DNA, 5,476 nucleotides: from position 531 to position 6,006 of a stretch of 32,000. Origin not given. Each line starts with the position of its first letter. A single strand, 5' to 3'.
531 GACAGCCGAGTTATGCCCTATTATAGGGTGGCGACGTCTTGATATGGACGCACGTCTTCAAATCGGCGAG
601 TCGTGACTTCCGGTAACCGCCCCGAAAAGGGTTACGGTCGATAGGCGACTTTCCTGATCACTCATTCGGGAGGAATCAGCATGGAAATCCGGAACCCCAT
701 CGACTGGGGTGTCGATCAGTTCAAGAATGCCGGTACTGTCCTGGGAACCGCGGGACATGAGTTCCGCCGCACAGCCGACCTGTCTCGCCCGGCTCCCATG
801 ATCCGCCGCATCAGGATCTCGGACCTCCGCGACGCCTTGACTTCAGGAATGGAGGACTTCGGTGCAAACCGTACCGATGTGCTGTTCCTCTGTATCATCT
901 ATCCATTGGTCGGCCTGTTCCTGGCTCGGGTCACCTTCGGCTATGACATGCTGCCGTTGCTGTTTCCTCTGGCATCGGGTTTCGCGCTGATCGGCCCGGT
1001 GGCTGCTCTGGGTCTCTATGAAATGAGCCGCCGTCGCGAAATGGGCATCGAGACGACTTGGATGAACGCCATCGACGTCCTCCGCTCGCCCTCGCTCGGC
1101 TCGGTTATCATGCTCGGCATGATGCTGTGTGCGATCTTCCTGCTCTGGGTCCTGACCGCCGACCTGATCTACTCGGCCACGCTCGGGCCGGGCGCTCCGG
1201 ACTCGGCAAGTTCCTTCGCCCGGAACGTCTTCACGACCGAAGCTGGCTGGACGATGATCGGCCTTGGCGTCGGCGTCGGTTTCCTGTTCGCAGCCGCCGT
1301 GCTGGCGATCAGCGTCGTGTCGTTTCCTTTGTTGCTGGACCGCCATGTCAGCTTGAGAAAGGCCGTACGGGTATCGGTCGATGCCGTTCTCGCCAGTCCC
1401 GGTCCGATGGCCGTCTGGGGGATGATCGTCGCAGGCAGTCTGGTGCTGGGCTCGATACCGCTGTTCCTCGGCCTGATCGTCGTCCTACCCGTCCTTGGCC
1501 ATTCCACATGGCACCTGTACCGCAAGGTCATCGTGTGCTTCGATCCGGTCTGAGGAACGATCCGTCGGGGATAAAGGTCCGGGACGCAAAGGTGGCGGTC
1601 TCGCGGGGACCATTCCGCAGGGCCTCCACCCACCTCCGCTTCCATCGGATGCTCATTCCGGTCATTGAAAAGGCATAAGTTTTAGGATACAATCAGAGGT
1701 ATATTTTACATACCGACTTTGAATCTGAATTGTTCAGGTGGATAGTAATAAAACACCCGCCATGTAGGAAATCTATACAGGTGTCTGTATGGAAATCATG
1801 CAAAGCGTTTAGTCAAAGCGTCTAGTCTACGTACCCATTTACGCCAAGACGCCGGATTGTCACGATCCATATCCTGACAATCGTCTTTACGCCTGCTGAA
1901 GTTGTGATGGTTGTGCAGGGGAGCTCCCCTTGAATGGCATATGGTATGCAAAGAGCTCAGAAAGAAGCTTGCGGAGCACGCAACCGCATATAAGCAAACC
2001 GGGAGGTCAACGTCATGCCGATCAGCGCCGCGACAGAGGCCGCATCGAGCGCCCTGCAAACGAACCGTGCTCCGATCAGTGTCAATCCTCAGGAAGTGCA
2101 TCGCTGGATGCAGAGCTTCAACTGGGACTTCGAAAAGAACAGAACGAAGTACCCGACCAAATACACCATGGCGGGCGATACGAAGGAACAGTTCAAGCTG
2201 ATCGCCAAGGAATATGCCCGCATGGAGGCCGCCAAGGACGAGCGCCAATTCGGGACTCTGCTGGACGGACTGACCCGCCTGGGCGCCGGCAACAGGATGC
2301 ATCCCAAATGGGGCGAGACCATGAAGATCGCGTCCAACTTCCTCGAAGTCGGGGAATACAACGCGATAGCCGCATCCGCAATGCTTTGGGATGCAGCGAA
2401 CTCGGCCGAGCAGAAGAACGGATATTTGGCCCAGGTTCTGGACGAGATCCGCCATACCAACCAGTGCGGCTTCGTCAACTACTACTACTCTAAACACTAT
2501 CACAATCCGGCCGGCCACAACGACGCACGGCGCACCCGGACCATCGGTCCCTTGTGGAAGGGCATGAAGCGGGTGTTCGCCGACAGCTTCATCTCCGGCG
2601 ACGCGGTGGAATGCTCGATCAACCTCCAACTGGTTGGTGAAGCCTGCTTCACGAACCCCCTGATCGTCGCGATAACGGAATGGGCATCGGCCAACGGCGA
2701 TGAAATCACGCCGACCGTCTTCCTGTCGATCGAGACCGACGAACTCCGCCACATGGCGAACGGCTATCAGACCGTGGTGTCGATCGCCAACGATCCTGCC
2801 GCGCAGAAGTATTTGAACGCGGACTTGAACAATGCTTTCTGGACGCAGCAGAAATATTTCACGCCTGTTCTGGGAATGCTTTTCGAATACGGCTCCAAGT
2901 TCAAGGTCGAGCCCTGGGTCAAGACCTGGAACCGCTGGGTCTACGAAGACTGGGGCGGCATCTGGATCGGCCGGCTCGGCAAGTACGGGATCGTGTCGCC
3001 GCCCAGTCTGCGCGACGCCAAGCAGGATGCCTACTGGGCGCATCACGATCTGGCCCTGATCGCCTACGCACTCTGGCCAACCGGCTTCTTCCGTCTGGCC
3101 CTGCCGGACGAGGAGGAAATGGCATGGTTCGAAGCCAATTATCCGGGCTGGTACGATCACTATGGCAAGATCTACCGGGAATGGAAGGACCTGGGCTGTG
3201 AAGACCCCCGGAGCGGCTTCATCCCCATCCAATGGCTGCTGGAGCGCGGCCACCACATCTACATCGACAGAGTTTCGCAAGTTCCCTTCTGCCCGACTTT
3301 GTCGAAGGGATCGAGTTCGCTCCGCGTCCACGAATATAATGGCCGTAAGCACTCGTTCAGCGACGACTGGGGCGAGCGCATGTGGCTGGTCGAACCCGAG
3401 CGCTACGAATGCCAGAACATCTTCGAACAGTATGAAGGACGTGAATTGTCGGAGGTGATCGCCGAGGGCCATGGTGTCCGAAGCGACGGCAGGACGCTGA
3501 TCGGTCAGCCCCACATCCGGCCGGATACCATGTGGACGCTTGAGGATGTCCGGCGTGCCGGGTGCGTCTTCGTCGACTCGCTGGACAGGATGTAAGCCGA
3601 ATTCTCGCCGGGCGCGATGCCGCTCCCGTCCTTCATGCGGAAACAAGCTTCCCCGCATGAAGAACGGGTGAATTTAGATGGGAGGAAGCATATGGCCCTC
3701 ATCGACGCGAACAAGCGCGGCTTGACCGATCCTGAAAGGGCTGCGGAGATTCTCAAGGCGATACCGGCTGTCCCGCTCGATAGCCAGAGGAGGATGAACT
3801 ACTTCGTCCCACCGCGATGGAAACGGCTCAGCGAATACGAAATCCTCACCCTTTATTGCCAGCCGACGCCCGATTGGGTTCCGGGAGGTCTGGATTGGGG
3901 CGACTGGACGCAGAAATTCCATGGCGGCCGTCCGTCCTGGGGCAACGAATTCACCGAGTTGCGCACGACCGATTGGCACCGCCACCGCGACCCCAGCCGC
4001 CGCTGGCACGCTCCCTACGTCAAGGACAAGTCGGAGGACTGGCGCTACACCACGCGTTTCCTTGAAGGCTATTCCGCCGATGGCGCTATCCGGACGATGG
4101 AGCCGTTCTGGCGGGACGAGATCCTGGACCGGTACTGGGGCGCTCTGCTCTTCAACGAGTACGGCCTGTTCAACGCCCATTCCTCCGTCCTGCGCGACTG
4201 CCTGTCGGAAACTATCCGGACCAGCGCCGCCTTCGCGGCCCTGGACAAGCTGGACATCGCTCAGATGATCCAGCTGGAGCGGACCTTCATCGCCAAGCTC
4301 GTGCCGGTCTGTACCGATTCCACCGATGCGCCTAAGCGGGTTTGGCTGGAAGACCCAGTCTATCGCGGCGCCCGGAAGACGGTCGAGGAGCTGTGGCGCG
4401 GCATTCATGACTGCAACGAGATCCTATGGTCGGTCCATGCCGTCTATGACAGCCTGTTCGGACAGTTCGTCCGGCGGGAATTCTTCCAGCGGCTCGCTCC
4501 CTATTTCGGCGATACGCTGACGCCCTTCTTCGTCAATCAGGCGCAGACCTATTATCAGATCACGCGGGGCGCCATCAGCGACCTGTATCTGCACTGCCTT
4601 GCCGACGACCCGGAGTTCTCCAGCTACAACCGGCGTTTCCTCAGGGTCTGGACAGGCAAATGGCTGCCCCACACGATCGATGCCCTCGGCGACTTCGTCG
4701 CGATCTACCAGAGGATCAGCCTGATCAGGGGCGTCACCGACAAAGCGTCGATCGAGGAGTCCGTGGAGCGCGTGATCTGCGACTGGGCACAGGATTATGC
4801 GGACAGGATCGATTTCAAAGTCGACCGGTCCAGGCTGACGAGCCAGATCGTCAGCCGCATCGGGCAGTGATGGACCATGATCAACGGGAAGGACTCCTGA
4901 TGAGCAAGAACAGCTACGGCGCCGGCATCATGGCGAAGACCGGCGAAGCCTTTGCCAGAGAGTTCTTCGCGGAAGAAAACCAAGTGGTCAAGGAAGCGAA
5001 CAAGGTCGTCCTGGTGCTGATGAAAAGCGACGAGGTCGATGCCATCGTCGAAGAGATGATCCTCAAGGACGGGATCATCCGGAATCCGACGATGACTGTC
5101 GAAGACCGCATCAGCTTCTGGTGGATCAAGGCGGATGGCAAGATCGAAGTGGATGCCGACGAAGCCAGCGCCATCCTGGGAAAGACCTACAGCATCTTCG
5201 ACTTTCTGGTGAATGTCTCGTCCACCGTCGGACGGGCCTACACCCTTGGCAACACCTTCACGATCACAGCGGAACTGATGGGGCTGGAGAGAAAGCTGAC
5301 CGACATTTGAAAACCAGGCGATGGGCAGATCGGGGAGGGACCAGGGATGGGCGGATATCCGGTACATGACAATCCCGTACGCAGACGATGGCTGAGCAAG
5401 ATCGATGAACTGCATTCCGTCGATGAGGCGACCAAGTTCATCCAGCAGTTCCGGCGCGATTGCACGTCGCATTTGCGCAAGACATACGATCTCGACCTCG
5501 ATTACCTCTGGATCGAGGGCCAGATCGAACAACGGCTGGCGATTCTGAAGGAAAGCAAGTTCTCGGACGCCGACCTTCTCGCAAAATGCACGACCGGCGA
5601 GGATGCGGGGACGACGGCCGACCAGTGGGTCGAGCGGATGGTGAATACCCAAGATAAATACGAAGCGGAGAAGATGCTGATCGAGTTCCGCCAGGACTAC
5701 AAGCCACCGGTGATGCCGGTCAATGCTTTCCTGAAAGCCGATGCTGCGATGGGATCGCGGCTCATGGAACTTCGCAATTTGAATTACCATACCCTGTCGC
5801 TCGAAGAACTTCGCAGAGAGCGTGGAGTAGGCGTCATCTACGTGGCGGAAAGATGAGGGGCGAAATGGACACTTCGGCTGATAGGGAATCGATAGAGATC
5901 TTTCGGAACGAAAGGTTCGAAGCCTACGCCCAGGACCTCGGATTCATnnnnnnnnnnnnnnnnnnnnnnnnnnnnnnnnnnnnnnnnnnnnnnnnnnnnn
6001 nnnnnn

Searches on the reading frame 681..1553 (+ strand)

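Call 10: search_protein_families(library=pfam, proteins=[window:681-1553:+], max_evalue=0.001)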
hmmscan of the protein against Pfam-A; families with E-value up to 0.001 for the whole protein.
window:681-1553:+ (290 aa): 1 family
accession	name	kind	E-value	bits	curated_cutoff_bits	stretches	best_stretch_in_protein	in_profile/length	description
PF09955.14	DUF2189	-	3e-40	137.7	26.2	1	94-220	1-126/126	Predicted integral membrane protein (DUF2189)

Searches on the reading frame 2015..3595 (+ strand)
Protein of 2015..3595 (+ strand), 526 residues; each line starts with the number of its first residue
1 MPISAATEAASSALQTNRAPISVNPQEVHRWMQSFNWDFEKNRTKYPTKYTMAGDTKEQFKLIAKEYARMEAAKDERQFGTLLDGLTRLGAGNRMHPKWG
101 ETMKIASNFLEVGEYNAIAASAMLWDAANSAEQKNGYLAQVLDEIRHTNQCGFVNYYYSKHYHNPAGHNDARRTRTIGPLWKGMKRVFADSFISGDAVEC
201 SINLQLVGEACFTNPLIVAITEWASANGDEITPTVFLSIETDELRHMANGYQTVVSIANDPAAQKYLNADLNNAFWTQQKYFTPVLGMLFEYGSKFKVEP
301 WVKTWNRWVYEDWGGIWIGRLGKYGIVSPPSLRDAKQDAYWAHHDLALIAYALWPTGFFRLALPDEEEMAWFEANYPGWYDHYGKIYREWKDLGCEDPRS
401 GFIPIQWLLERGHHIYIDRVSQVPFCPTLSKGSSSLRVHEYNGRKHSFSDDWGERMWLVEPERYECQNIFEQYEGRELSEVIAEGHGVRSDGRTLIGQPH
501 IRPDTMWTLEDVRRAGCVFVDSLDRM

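Call 10: search_protein_families(library=pfam, proteins=[window:2015-3595:+], max_evalue=0.001)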
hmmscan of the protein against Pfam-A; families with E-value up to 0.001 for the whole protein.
window:2015-3595:+ (526 aa): 1 family
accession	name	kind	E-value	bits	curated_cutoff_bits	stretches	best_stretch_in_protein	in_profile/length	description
PF02332.24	Phenol_Hydrox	-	1.2e-48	166.1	24.4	1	38-260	4-229/230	Methane/Phenol/Alkene Hydroxylase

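Call 42: search_solved_structures(query=window:2015-3595:+, max_evalue=1e-20, show_alignments=0)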
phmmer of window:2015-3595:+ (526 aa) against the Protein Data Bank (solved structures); distinct sequences matched with E-value up to 1e-20: 7.
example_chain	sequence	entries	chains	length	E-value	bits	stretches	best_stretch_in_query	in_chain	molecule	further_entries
6vk4_A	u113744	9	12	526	0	1084.5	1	1-524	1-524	Methane monooxygenase component A alpha chain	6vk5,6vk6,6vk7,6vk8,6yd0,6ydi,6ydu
6d7k_A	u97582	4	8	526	0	1077.7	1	1-523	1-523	Methane monooxygenase hydroxylase, MmoX1 | Methane monooxygenase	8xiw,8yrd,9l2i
7m8q_A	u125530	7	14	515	0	1071.4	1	13-524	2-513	Methane monooxygenase component A alpha chain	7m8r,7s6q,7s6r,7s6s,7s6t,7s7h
1mhy_D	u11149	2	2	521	0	1068.4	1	4-524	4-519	METHANE MONOOXYGENASE HYDROXYLASE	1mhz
4gam_A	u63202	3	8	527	0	1055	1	1-521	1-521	Methane monooxygenase component A alpha chain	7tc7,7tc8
1fyz_A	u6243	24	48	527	0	1052.2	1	1-521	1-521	METHANE MONOOXYGENASE COMPONENT A, ALPHA CHAIN | Methane monooxygenase component A alpha chain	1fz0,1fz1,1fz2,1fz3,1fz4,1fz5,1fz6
1mmo_D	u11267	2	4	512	0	1032.7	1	16-521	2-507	METHANE MONOOXYGENASE HYDROLASE (ALPHA CHAIN) | METHANE MONOOXYGENASE HYDROXYLASE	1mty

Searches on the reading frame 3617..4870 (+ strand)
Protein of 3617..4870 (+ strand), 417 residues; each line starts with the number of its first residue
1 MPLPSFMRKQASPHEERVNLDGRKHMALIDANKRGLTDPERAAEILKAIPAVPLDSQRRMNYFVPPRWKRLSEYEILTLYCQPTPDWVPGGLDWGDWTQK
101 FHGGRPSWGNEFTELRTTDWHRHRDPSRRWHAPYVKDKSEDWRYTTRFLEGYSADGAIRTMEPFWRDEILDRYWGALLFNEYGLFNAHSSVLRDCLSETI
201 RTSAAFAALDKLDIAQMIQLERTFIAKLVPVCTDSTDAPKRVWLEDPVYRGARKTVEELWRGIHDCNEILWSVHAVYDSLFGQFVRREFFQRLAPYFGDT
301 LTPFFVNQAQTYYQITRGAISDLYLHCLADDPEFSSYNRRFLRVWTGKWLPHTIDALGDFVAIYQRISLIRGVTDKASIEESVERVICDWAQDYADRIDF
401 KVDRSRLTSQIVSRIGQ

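Call 10: search_protein_families(library=pfam, proteins=[window:3617-4870:+], max_evalue=0.001)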
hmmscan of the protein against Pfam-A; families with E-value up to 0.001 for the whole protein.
window:3617-4870:+ (417 aa): 1 family
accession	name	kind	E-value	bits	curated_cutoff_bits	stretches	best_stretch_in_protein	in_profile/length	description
PF02332.24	Phenol_Hydrox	-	7.3e-58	196.3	24.4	1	97-331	1-230/230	Methane/Phenol/Alkene Hydroxylase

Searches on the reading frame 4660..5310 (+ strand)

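Call 10: search_protein_families(library=pfam, proteins=[window:4660-5310:+], max_evalue=0.001)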
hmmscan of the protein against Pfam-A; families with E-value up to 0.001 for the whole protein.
window:4660-5310:+ (216 aa): 1 family
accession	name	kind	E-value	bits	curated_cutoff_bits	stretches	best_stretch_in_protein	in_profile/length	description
PF02406.22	MmoB_DmpM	-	7.7e-22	77.7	25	1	114-203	1-85/85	MmoB/DmpM family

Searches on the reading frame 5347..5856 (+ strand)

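Call 10: search_protein_families(library=pfam, proteins=[window:5347-5856:+], max_evalue=0.001)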
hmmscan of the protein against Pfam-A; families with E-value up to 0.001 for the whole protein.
window:5347-5856:+ (169 aa): 1 family
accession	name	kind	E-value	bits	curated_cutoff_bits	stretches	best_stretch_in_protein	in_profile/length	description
PF02964.21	MeMO_Hyd_G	-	7e-66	221.7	25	1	6-164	1-159/161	Methane monooxygenase, hydrolase gamma chain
